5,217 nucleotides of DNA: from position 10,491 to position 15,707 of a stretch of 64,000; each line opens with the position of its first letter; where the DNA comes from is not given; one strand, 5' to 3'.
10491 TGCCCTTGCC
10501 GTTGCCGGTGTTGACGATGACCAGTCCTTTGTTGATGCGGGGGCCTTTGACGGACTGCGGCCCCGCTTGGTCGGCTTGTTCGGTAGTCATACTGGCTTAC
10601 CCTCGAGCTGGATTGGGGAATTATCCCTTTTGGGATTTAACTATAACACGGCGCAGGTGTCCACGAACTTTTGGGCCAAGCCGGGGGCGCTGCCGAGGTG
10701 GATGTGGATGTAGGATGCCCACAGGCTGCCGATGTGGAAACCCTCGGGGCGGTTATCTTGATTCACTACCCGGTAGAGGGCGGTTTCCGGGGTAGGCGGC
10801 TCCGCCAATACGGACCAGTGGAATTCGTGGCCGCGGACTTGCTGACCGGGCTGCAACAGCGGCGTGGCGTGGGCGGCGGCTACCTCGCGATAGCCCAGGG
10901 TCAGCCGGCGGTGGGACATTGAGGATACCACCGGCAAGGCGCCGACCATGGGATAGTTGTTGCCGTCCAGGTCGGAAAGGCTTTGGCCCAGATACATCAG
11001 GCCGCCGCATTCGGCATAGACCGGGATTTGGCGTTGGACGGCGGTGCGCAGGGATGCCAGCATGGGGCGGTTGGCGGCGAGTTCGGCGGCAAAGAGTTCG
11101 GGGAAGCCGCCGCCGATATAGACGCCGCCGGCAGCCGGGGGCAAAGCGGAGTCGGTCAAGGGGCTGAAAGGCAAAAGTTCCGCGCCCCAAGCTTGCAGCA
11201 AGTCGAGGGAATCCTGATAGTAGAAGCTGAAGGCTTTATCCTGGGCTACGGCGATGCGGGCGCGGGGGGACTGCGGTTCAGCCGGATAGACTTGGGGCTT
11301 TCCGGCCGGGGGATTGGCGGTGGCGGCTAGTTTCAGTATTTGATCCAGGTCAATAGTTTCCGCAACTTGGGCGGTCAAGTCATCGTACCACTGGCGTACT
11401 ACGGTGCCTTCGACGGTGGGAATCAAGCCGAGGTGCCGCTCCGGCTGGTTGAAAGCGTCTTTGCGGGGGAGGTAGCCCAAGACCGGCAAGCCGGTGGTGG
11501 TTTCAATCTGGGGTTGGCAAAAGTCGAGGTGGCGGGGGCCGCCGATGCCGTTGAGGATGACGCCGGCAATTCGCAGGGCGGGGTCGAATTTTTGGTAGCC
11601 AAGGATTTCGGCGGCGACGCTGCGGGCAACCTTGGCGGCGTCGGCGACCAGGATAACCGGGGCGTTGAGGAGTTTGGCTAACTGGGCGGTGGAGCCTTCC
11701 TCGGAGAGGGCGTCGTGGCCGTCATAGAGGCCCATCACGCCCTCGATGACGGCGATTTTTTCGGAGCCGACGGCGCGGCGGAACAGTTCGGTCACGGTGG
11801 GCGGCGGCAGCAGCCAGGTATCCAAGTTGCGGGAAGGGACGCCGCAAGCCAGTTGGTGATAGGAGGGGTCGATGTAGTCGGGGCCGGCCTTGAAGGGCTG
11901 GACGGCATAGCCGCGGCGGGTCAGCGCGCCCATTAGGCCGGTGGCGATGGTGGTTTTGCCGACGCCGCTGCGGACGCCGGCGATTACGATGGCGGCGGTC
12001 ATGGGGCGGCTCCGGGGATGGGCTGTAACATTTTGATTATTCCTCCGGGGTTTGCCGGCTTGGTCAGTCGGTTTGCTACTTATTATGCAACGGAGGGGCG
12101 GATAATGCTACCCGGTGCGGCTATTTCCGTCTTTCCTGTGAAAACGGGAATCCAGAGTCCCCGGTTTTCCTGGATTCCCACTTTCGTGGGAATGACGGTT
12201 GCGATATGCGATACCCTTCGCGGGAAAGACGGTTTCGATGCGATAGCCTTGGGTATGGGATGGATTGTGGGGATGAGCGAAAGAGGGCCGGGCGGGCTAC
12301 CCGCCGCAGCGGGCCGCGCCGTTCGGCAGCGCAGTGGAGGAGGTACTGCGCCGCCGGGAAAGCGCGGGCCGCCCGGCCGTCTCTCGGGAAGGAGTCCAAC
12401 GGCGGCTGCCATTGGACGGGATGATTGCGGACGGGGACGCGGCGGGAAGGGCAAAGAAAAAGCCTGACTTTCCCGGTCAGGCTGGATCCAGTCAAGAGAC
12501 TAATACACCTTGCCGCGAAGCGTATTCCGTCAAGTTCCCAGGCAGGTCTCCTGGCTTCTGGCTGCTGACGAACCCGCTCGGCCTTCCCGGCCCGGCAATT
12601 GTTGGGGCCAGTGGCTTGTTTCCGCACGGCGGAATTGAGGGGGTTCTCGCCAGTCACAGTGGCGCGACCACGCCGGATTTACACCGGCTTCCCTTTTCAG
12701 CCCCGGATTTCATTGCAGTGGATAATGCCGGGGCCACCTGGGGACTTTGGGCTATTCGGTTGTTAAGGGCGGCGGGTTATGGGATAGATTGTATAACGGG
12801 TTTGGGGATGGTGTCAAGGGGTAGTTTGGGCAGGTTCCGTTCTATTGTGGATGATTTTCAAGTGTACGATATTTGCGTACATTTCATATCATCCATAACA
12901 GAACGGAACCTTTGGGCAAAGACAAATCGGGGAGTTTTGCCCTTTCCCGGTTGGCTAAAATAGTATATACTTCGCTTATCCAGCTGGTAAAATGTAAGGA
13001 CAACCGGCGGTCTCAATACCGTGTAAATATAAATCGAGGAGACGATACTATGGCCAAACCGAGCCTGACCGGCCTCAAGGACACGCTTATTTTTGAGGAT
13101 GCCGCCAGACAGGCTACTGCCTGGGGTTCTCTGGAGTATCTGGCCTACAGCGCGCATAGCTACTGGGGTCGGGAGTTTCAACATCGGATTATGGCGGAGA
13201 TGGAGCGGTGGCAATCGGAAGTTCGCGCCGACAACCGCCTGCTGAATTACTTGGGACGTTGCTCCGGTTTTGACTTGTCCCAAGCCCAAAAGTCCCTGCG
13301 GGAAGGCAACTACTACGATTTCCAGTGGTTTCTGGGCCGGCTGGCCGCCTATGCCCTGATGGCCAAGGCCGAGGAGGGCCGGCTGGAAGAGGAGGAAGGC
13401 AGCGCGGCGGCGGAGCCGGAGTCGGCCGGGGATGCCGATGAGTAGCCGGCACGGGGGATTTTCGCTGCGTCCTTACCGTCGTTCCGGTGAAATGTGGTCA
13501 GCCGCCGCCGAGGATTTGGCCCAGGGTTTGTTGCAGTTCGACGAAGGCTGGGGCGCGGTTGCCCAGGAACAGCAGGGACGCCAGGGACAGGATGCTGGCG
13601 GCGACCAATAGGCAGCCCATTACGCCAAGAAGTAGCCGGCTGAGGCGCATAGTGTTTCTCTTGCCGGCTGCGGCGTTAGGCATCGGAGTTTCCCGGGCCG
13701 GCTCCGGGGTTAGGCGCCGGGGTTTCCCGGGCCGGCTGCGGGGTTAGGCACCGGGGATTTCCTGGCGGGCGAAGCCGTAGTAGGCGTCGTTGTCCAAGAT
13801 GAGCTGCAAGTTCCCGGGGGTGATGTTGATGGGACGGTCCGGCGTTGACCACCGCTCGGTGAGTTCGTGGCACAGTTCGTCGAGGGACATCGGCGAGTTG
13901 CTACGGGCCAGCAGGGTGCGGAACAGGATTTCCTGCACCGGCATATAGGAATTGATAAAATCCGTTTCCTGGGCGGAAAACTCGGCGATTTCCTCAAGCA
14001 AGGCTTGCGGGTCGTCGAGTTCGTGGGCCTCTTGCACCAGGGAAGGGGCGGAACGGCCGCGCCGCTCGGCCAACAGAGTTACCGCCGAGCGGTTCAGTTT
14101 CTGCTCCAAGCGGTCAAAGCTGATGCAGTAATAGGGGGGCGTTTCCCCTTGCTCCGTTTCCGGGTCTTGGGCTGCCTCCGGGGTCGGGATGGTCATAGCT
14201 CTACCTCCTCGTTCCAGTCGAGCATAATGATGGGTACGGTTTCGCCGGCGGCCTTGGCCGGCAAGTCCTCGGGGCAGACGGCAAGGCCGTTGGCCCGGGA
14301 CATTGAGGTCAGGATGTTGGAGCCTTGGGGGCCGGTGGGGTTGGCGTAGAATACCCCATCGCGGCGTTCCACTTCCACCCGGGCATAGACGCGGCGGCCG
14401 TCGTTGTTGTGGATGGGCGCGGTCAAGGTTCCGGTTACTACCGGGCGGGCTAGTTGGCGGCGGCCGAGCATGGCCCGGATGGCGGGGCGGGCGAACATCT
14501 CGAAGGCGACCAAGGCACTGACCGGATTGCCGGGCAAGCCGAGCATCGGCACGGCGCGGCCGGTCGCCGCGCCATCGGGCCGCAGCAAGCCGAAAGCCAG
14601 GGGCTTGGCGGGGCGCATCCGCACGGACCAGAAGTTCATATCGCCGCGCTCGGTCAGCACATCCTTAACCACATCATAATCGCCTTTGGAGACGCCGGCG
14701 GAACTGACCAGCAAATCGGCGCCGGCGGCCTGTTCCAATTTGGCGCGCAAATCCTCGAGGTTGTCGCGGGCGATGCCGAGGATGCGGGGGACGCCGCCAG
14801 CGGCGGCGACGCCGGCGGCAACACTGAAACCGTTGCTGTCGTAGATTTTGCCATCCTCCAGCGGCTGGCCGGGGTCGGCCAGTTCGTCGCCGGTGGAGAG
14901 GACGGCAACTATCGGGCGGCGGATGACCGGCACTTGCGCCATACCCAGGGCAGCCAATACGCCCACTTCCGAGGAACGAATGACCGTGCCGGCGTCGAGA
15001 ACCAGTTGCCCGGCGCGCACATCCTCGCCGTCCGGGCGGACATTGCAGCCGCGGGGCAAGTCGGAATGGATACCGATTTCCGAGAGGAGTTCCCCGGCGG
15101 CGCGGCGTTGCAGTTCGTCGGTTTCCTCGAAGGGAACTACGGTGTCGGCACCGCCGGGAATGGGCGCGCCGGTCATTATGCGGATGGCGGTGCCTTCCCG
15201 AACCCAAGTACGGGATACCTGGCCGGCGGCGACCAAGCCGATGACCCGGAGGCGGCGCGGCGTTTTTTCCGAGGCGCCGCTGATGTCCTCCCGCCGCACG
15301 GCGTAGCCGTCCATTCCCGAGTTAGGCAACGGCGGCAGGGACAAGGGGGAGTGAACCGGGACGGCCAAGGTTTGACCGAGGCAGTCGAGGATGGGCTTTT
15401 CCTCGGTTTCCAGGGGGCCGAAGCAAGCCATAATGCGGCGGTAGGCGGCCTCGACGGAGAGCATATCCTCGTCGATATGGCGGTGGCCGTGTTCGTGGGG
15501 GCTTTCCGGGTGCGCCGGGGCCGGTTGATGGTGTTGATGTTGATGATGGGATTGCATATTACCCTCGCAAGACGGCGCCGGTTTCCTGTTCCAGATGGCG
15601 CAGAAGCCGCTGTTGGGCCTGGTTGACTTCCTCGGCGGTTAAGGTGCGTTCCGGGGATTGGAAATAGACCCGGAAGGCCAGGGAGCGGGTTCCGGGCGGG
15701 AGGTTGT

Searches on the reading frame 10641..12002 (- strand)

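Call 71: search_protein_families(library=pfam, proteins=[window:10641-12002:-], max_evalue=0.01)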
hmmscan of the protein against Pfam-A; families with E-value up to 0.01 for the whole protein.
window:10641-12002:- (453 aa): 3 families
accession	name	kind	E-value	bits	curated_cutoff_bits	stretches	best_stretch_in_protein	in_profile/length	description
PF07685.20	GATase_3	-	8.4e-39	133.7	27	1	249-438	1-193/196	CobB/CobQ-like glutamine amidotransferase domain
PF01656.29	CbiA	-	6.6e-21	75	25.4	1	5-191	1-123/125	CobQ/CobB/MinD/ParA nucleotide binding domain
PF13500.12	AAA_26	-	5.4e-17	62.7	27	2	82-186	100-196/198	AAA domain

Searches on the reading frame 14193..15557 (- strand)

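Call 71: search_protein_families(library=pfam, proteins=[window:14193-15557:-], max_evalue=0.01)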
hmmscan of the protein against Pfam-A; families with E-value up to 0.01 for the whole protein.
window:14193-15557:- (454 aa): 3 families
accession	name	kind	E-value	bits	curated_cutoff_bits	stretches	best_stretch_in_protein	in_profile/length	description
PF03453.22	MoeA_N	-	3.4e-45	154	30.8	1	33-205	1-160/160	MoeA N-terminal region (domain I and II)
PF00994.29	MoCF_biosynth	-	1.2e-25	90.3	26.6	1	218-361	1-143/144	Probable molybdopterin binding domain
PF03454.20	MoeA_C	-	2.4e-17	63.3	22.1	1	376-445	2-71/72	MoeA C-terminal region (domain IV)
